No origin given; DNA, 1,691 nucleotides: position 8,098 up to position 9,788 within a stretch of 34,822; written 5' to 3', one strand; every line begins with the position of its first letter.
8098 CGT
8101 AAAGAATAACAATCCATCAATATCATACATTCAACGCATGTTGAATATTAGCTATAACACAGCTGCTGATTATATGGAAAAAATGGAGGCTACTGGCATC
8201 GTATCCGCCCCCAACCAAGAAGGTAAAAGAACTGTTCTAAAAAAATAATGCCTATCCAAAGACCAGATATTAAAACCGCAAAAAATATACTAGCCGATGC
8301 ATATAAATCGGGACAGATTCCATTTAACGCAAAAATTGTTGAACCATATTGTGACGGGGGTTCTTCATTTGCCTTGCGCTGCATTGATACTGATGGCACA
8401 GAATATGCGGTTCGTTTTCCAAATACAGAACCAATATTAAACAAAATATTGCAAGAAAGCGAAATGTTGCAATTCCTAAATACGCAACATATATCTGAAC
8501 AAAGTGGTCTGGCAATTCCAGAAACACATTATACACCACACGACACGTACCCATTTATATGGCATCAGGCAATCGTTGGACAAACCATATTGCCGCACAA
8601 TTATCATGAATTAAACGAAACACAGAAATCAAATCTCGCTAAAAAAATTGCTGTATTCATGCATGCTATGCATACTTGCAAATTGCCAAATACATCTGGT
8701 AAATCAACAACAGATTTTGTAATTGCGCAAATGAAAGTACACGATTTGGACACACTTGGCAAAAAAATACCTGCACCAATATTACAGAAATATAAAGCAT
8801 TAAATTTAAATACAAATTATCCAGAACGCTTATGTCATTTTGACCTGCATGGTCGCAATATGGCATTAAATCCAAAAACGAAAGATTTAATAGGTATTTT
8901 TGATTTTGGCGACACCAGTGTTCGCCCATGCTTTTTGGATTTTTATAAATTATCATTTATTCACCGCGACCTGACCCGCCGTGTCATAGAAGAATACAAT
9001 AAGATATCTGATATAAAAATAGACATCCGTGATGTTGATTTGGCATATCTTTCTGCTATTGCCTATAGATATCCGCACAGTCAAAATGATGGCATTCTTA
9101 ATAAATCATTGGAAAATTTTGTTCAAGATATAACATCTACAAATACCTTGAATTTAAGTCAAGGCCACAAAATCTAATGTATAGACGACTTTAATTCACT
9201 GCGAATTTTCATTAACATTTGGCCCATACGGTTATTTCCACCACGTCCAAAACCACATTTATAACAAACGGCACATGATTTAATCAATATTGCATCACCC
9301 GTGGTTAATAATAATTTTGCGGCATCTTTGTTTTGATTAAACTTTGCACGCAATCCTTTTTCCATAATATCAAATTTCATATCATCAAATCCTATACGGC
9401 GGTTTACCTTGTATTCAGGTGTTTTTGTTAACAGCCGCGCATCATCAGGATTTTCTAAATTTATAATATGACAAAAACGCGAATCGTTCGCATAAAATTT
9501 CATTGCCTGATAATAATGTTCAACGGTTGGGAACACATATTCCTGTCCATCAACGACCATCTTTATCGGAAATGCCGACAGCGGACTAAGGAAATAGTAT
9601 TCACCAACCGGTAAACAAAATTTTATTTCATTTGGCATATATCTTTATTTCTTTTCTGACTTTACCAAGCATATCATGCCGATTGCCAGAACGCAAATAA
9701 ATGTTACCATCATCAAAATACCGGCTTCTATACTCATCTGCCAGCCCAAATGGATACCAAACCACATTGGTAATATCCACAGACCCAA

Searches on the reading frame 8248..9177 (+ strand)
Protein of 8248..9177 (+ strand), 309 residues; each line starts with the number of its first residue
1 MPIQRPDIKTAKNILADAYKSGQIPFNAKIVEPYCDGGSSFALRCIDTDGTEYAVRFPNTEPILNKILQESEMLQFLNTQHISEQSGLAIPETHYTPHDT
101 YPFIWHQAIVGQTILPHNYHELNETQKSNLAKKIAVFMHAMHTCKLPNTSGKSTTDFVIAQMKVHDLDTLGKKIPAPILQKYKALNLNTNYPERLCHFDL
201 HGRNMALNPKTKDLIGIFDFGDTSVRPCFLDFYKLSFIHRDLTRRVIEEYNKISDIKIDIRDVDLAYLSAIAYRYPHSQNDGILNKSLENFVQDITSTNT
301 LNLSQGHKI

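Call 33: search_protein_families(library=ncbifam, max_evalue=0.00001, proteins=[window:8248-9177:+])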
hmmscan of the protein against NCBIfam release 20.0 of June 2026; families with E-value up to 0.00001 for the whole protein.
window:8248-9177:+ (309 aa): 3 families
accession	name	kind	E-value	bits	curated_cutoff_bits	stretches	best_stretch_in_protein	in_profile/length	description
NF033692.1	APH_2pp_I_a_f_h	exception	1.1e-06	28.4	475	1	70-235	51-220/290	APH(2'')-Ia/If/Ih family aminoglycoside O-phosphotransferase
NF000015.3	APH_2pp_IIa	exception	2.9e-06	26.5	625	0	52-251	38-247/299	aminoglycoside O-phosphotransferase APH(2'')-IIa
NF000044.2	APH_2pp_IIIa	exception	4e-06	26.4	625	0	173-265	170-264/306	aminoglycoside O-phosphotransferase APH(2'')-IIIa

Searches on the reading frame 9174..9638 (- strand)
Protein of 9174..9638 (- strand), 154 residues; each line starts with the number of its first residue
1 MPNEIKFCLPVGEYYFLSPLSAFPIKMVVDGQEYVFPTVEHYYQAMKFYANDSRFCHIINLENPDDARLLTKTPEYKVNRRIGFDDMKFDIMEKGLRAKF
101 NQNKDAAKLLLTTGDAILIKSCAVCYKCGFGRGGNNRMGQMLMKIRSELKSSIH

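Call 33: search_protein_families(library=ncbifam, max_evalue=0.00001, proteins=[window:9174-9638:-])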
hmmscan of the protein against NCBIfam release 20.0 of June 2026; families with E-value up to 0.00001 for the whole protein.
window:9174-9638:- (154 aa): 2 families
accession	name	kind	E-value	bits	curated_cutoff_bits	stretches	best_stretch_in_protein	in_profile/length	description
TIGR02464.1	ribofla_fusion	equivalog_domain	3.5e-17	63.1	73.7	1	23-149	16-152/153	riboflavin biosynthesis intermediates N-glycosidase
NF053876.1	DS32_2_antiphage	equivalog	1.5e-11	43.8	240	1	32-152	33-158/181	NADAR family anti-phage protein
